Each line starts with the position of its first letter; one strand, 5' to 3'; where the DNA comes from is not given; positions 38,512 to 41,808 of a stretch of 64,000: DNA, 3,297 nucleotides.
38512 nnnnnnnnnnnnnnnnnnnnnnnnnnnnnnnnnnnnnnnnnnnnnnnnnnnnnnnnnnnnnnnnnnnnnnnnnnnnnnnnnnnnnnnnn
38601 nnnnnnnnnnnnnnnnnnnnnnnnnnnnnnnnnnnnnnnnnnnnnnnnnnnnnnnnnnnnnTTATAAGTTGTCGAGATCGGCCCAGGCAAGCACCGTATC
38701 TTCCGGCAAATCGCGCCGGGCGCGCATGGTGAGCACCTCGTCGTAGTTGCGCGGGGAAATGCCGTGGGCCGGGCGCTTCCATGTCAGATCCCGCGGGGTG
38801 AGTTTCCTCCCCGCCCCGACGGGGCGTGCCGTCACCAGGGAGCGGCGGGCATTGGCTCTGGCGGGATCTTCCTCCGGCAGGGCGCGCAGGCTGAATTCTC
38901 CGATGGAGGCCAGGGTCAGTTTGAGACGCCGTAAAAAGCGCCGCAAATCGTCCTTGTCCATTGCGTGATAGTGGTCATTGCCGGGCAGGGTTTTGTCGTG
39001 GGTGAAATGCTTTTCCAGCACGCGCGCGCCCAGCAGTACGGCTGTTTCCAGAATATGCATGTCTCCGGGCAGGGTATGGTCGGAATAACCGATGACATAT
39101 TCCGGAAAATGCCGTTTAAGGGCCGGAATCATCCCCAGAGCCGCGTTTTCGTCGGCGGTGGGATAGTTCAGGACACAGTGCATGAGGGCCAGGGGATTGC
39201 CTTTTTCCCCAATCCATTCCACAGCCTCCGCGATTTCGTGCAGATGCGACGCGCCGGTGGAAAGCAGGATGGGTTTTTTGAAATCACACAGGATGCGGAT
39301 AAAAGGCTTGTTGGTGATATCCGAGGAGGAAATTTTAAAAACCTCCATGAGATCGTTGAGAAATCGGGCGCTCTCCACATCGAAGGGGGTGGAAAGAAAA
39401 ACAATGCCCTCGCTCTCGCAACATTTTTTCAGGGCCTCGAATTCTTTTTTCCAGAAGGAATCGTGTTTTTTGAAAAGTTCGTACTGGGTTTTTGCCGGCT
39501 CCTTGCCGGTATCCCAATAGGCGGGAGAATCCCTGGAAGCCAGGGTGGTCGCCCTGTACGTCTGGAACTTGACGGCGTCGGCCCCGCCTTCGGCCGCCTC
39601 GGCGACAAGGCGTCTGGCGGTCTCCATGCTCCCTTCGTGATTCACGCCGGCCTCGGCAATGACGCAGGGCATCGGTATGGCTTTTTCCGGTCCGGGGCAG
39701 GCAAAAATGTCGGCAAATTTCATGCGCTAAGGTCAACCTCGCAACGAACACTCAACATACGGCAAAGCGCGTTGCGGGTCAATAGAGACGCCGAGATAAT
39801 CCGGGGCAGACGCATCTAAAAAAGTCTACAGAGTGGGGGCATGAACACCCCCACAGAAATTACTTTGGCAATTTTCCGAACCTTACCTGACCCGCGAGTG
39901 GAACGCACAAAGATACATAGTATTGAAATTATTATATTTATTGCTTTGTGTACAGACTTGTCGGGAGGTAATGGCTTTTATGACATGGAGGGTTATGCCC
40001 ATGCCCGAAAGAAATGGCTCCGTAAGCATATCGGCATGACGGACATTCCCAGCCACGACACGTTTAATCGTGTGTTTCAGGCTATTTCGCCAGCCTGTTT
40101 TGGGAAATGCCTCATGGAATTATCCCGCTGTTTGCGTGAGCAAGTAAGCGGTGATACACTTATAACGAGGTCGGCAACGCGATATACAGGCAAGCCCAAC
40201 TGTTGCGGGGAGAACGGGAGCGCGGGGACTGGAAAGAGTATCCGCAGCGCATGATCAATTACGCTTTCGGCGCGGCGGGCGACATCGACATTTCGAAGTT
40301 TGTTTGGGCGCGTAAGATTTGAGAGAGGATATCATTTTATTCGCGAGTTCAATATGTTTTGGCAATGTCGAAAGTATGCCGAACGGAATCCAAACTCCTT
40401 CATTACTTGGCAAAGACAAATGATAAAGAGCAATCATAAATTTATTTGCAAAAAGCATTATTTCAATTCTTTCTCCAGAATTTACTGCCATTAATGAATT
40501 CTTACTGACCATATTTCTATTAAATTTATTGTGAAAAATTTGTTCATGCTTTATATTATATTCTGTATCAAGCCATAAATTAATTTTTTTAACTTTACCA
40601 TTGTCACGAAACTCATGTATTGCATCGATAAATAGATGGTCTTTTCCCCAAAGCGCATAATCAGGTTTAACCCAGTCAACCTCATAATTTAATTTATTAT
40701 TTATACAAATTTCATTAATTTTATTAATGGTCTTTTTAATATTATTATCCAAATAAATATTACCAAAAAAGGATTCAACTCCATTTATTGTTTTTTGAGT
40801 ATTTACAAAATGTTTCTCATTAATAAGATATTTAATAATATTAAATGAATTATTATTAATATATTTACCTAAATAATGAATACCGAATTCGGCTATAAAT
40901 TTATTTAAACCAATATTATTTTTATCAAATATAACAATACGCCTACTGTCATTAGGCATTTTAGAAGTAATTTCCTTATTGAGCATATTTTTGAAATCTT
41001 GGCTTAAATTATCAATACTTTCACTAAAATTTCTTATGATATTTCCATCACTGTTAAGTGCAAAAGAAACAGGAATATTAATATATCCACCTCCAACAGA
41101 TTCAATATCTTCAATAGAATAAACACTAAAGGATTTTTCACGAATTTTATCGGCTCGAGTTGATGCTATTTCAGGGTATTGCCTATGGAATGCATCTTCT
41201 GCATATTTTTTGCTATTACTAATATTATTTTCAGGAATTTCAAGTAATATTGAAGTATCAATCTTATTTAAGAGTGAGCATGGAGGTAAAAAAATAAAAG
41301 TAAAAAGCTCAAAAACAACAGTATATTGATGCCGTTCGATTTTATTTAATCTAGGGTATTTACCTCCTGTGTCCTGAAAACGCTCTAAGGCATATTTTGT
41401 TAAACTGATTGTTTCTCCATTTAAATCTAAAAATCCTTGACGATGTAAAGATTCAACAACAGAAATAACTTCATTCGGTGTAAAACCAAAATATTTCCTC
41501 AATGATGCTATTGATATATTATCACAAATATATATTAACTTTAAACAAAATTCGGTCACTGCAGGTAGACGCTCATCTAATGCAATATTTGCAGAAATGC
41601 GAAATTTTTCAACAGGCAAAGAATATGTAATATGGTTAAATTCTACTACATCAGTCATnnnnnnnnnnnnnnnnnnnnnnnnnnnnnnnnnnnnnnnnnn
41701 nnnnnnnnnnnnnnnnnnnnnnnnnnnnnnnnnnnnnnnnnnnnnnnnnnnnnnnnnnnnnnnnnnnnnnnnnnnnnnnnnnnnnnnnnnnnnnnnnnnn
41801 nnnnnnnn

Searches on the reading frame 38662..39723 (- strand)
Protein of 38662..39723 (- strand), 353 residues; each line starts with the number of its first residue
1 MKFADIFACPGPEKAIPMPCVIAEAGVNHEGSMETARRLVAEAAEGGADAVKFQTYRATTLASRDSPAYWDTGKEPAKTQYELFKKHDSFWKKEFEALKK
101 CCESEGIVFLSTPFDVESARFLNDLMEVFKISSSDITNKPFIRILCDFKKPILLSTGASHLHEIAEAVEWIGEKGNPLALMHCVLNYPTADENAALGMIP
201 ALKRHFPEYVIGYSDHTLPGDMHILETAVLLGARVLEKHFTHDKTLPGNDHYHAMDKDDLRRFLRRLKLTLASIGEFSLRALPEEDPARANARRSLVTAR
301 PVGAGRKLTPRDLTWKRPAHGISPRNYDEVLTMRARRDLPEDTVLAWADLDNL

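Call 6: search_protein_families(library=pfam, proteins=[window:38662-39723:-], max_evalue=0.01)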
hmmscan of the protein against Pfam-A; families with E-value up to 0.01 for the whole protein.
window:38662-39723:- (353 aa): 2 families
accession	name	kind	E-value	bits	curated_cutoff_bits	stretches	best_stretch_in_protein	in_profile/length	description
PF03102.20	NeuB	-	2.4e-71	240.4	22.1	1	39-276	1-238/241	NeuB family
PF08666.17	SAF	-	1e-12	48.9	21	1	293-350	1-62/63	SAF domain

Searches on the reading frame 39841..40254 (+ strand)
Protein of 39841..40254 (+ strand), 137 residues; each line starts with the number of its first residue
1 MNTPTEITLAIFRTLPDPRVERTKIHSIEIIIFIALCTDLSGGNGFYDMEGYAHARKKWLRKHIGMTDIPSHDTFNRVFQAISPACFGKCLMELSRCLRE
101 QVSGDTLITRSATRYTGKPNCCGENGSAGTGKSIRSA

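Call 6: search_protein_families(library=pfam, proteins=[window:39841-40254:+], max_evalue=0.01)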
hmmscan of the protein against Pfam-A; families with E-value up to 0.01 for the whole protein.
window:39841-40254:+ (137 aa): 1 family
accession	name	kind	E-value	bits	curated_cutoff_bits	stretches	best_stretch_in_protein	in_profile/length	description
PF13808.11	DDE_Tnp_1_assoc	-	4e-23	81.8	32.3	1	10-92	2-85/88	DDE_Tnp_1-associated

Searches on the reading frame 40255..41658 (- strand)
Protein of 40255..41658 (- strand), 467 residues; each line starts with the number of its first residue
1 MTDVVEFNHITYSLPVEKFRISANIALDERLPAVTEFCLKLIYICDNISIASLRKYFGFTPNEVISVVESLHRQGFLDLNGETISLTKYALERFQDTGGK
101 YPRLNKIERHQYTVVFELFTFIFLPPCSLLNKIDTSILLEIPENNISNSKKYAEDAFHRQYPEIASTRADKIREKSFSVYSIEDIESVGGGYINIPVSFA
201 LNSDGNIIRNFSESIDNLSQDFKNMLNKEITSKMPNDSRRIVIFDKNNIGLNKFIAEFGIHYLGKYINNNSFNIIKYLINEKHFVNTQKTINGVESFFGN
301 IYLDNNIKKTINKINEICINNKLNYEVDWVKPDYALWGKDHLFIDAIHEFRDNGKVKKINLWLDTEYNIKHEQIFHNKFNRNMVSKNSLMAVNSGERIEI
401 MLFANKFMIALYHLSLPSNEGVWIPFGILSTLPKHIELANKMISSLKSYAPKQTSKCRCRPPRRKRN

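Call 6: search_protein_families(library=pfam, proteins=[window:40255-41658:-], max_evalue=0.01)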
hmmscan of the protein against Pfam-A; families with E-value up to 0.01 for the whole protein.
window:40255-41658:- (467 aa): 1 family
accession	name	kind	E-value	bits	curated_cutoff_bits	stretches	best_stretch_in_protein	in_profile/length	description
PF06969.22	HemN_C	-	0.0093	16.4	24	0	44-88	17-62/67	HemN C-terminal domain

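Call 7: search_protein_families(library=padloc, proteins=[window:40255-41658:-], max_evalue=0.01)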
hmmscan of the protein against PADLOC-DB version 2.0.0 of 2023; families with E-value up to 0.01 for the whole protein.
window:40255-41658:- (467 aa): 3 families
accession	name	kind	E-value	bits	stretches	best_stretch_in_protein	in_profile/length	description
PDLC03923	MkoB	-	6.2e-84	280.5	1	4-447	7-437/454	-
PDLC03922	MkoB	-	1.7e-09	35.5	1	12-232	8-236/610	-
PDLC02976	WH_III-A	-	0.0047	15.6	0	46-96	17-66/104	-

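Call 8: search_protein_families(library=ncbifam, proteins=[window:40255-41658:-], max_evalue=0.01)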
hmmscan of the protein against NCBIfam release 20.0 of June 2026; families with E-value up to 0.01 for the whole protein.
window:40255-41658:- (467 aa): 0 families

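Call 25: find_homologous_proteins(query=window:40255-41658:-, max_evalue=0.00001)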
Query window:40255-41658:- (467 aa): 68 proteins with E <= 0.00001 among 6275 candidates.
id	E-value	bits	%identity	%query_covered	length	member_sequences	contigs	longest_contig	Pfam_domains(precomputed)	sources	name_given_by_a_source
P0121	0.0e+0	1054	100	100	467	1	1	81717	-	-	-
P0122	1.5e-95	339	38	95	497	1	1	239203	-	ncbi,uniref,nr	ncbi:hypothetical protein [Vogesella mureinivorans]|uniref:hypothetical protein n=1 Tax=Vogesella mu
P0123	2.0e-95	339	38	95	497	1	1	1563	-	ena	-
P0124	4.5e-95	338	38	95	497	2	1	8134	-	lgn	-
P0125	9.1e-95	337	38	96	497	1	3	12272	-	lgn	-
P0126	3.4e-94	335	38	95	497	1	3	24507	-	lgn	-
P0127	3.5e-93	331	38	94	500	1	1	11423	-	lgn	-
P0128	3.8e-93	331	38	97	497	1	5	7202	-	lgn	-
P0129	4.9e-93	331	37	96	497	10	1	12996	-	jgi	jgi:hypothetical protein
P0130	4.2e-92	328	37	95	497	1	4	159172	-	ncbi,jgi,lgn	jgi:hypothetical protein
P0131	4.8e-92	328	38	96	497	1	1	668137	-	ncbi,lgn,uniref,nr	ncbi:hypothetical protein [Caballeronia zhejiangensis]|uniref:hypothetical protein n=1 Tax=Caballero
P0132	1.2e-91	326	38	95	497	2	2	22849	-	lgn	-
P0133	1.4e-91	326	37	95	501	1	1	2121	-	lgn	-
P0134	2.6e-91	325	37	94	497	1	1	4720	-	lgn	-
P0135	3.6e-91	325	37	95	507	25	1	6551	-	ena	-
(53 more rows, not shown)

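Call 38: predict_structure(alignment_id=A1)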
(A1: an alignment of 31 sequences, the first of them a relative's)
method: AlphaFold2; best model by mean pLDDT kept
length: 467 residues; sequences in the alignment: 31
mean_pLDDT: 70.3   pTM: 0.66
mean pLDDT of the five models: 70.3, 69.0, 68.4, 66.4, 66.0
residues with pLDDT >= 90: 55; 70-90: 192; 50-70: 160; < 50: 60
segments of 3 or more residues with pLDDT < 50: 98-103, 105-107, 163-165, 167-179, 237-243, 285-288, 453-467
pLDDT, mean of each block of 10 residues (from residue 1): 79 78 53 63 73 69 79 87 86 57 48 55 57 80 61 56 48 43 64 86 83 70 79 58 53 85 74 75 51 87 92 83 79 82 88 87 65 60 55 67 92 72 87 93 79 42 37
secondary structure, 60 per line:
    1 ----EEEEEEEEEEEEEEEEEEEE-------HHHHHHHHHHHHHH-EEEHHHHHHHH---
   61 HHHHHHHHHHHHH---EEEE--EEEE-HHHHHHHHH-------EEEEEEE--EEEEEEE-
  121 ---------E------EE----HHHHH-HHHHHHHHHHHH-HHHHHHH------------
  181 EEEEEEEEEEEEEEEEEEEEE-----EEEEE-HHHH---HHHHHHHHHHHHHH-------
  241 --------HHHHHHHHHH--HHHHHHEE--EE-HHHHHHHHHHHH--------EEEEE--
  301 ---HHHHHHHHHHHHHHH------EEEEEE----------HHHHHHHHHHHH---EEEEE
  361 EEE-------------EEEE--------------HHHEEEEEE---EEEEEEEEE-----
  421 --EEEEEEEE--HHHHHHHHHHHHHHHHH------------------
elements in order: E5-24 H32-45 E47-49 H50-57 H61-73 E77-80 E83-86 H88-96 E104-110 E113-119 H143-147 H149-160 H162-168 E181-201 E207-211 H213-216 H220-233 H249-258 H261-266 H274-285 E294-298 H304-318 E325-330 H341-352 E356-363 E377-380 E398-403 E407-415 E423-430 H433-449

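Call 42: fold_search(model_id=the predicted structure, library=pdb)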
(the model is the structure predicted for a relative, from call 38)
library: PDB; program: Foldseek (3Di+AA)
matches with E <= 10: 1157; with E <= 0.001: 4
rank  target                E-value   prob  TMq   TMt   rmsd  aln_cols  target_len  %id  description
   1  5bqt_A                9.6e-05  1.00  0.20  0.32  25.3       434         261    9  Structure of TrmBL2, an archaeal chromatin protein, shows a novel mode of DNA binding. (released 2015-09-02)
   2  5bpd_D                3.7e-04  1.00  0.21  0.33  17.5       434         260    9  Structure of TrmBL2, an archaeal chromatin protein, shows a novel mode of DNA binding. (released 2015-09-02)
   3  5box_A                4.2e-04  0.99  0.21  0.34  26.0       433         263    8  Structure of TrmBL2, an archaeal chromatin protein, shows a novel mode of DNA binding. (released 2015-09-02)
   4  5bpd_B                8.3e-04  0.98  0.20  0.32  25.8       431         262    8  Structure of TrmBL2, an archaeal chromatin protein, shows a novel mode of DNA binding. (released 2015-09-02)
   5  5bpd_C                1.1e-03  0.99  0.21  0.34  17.6       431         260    8  Structure of TrmBL2, an archaeal chromatin protein, shows a novel mode of DNA binding. (released 2015-09-02)
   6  5bpi_C                1.1e-03  0.98  0.20  0.32  17.8       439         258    8  Structure of TrmBL2, an archaeal chromatin protein, shows a novel mode of DNA binding. (released 2015-09-02)
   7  5bpi_D                1.2e-03  0.99  0.20  0.33  17.7       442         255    8  Structure of TrmBL2, an archaeal chromatin protein, shows a novel mode of DNA binding. (released 2015-09-02)
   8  6ehi_B                1.2e-03  1.00  0.20  0.47   7.7       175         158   10  NucT from Helicobacter pylori (released 2018-01-17)
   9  6ehi_D                1.3e-03  1.00  0.21  0.51   7.1       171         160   12  NucT from Helicobacter pylori (released 2018-01-17)
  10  6ehi_A                1.5e-03  1.00  0.21  0.53   6.9       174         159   11  NucT from Helicobacter pylori (released 2018-01-17)
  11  5bqt_B                1.6e-03  0.95  0.19  0.31  25.1       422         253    9  Structure of TrmBL2, an archaeal chromatin protein, shows a novel mode of DNA binding. (released 2015-09-02)
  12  5lzk_A                5.7e-03  0.98  0.20  0.47   8.0       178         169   12  Structure of the domain of unknown function DUF1669 from human FAM83B (released 2016-10-26)
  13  4urj_C                7.6e-03  0.99  0.20  0.47   7.8       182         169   12  Crystal structure of human BJ-TSA-9 (released 2014-10-01)
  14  7e0m_B                1.2e-02  0.98  0.22  0.26   7.5       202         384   10  Crystal structure of phospholipase D (released 2021-12-22)
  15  4urj_B                1.3e-02  0.98  0.22  0.50   7.2       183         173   11  Crystal structure of human BJ-TSA-9 (released 2014-10-01)
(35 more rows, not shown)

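Call 50: search_protein_families(library=pfam, proteins=[window:40255-41658:-], max_evalue=1)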
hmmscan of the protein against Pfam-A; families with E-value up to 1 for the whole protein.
window:40255-41658:- (467 aa): 1 family
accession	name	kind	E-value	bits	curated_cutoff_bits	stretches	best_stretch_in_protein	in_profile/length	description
PF06969.22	HemN_C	-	0.0093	16.4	24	1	44-88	17-62/67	HemN C-terminal domain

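Call 58: search_solved_structures(query=A1, max_evalue=10, show_alignments=3)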
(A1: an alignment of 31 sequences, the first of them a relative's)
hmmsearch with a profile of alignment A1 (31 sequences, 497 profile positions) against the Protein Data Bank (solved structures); distinct sequences matched with E-value up to 10: 6.
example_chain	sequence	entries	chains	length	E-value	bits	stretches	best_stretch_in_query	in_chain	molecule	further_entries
5xmj_A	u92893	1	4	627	0.38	12.4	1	279-353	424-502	fumarate reductase flavoprotein subunit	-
5gu6_A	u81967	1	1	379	0.62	11.8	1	330-401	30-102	Endoplasmic reticulum resident protein 44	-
5xwm_A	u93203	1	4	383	0.63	11.7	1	330-401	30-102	Endoplasmic reticulum resident protein 44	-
2r2j_A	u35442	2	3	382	0.64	11.7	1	331-401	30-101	Thioredoxin domain-containing protein 4 | Endoplasmic reticulum resident protein 44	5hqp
5gu7_C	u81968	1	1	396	0.66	11.7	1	330-401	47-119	Endoplasmic reticulum resident protein 44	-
6oq5_D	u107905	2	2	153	1.3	10.7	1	320-341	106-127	5D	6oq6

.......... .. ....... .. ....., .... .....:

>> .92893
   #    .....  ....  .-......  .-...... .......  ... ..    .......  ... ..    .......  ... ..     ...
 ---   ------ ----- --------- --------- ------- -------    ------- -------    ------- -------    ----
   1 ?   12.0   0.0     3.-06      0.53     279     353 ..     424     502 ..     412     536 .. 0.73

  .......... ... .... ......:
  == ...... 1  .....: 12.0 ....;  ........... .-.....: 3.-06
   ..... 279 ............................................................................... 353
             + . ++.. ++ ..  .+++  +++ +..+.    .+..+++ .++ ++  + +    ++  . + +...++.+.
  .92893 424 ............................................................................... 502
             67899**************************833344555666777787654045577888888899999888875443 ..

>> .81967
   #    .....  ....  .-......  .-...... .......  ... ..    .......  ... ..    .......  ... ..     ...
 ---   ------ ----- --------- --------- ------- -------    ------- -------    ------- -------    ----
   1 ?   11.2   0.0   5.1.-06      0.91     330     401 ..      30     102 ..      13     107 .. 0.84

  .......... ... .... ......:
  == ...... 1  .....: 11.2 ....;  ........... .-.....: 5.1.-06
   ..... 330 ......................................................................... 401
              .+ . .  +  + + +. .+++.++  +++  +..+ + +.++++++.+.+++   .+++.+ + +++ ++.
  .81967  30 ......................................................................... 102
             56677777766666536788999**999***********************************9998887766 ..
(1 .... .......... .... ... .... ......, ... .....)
